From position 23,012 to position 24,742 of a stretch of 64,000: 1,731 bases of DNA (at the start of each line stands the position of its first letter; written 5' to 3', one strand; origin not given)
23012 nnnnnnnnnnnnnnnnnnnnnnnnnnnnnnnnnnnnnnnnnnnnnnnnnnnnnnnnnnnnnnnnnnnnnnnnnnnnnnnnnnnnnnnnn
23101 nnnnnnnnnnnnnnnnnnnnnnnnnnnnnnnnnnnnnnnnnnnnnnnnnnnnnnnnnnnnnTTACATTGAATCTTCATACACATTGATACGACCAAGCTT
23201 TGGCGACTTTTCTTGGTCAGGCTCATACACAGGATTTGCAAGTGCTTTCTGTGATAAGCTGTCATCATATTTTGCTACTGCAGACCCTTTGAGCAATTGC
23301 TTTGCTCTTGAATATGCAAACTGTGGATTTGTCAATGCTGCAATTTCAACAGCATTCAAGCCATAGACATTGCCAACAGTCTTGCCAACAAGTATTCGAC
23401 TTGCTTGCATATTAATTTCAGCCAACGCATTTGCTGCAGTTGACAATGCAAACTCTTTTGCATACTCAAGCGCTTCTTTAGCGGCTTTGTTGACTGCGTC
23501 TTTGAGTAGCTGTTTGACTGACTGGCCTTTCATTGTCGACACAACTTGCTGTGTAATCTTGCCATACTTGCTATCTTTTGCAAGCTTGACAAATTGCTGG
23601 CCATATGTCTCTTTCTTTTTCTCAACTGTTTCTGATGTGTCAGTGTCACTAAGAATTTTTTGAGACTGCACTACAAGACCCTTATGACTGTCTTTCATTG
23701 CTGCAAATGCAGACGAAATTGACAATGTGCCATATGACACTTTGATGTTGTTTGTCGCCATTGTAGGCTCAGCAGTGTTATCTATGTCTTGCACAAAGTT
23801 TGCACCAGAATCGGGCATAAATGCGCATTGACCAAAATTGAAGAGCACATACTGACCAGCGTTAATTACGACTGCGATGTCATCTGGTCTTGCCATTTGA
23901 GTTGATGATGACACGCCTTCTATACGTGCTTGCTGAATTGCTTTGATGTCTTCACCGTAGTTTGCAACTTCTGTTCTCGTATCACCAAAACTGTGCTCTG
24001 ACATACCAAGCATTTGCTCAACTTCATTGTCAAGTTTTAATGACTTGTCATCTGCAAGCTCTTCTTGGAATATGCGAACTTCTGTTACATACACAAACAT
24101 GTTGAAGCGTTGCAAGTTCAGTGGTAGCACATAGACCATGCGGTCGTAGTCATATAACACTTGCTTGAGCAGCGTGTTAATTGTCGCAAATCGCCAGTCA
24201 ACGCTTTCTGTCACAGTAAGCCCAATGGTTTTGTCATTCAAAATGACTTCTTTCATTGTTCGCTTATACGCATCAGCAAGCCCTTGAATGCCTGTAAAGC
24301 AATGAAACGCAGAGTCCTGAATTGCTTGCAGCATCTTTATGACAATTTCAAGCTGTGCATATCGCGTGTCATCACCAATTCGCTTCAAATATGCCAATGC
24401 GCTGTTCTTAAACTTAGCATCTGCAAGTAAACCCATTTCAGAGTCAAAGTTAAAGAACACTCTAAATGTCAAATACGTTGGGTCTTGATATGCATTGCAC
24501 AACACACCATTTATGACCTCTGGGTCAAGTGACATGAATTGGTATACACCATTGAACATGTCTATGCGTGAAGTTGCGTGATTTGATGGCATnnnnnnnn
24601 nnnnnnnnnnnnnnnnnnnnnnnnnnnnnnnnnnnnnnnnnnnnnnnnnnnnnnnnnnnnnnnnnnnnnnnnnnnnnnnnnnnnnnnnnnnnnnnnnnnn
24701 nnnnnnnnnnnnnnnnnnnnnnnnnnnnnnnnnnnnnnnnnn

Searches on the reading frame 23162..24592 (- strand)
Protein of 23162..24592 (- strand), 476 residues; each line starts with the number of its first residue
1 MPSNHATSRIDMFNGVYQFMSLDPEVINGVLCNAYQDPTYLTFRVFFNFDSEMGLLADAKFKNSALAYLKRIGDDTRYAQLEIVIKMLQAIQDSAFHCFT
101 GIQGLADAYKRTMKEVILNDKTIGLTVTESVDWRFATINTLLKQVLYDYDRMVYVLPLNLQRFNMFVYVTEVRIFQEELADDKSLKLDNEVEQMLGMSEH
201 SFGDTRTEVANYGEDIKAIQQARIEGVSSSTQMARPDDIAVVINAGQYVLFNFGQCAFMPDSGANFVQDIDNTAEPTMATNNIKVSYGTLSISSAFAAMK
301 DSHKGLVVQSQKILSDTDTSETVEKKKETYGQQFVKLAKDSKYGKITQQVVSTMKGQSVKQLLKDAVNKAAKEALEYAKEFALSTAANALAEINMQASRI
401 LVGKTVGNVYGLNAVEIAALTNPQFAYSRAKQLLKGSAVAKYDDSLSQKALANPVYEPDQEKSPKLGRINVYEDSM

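Call 3: search_protein_families(library=pfam, proteins=[window:23162-24592:-], max_evalue=0.1)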
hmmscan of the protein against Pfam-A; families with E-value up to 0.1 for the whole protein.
window:23162-24592:- (476 aa): 1 family
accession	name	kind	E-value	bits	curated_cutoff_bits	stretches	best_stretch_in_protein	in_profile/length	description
PF24708.1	Lip_C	-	0.027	13.7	27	1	319-381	76-137/380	Lipase-like, C-terminal domain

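Call 4: search_protein_families(library=phrogs, proteins=[window:23162-24592:-], max_evalue=0.01)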
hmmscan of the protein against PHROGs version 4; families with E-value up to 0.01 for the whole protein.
window:23162-24592:- (476 aa): 0 families

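Call 41: search_protein_families(library=ncbifam, proteins=[window:23165-24592:-], max_evalue=1)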
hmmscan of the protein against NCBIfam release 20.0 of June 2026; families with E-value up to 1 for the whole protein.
window:23165-24592:- (476 aa): 1 family
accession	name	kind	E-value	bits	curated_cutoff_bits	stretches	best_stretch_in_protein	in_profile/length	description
TIGR03142.1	cytochro_ccmI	equivalog_domain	0.097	13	29.3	1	318-375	29-86/118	c-type cytochrome biogenesis protein CcmI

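Call 57: find_related_loci(query=window:23165-24592:-, collection=viral_contigs, flank=6000)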
Query window:23165-24592:- (476 aa) in viral_contigs; peptide patterns used: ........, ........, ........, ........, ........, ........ (x = any residue, [..] = any of these).
13 stretches matched a pattern; 1 encode a relative of the query (tblastn E <= 1e-3); 1 distinct loci.
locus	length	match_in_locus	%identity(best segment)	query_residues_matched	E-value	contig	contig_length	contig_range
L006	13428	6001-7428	99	1-476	0e+0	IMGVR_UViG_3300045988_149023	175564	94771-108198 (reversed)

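Call 59: find_related_loci(query=A2, collection=viral_contigs, flank=7000)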
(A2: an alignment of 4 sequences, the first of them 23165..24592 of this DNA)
Query A2 (476 aa) in viral_contigs; peptide patterns used: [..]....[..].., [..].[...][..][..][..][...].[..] (x = any residue, [..] = any of these).
83 stretches matched a pattern; 15 encode a relative of the query (tblastn E <= 1e-3); 15 distinct loci.
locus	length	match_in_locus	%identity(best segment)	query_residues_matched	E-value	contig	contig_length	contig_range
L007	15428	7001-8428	99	1-476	0e+0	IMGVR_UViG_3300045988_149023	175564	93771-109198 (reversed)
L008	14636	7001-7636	27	37-299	1e-24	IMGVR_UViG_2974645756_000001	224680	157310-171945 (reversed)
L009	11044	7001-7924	27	35-362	3e-23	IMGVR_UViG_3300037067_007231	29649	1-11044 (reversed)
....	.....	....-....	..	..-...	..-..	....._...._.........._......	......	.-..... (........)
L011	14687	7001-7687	28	35-287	2e-21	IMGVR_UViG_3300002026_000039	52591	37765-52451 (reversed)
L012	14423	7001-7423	39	35-169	2e-20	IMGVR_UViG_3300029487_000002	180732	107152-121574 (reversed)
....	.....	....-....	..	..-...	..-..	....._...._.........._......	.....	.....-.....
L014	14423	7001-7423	33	31-169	8e-19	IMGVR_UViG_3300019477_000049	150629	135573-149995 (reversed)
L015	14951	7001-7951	26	35-364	8e-19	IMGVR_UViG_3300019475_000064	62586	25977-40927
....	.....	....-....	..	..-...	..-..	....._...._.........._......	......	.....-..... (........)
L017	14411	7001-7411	31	35-169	2e-14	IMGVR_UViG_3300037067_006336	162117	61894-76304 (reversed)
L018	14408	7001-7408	29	35-168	2e-14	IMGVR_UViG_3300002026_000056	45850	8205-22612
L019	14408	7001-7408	29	35-169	9e-14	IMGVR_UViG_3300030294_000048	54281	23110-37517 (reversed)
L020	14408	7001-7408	29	35-169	9e-14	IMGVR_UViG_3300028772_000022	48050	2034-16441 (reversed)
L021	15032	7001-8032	27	37-445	5e-29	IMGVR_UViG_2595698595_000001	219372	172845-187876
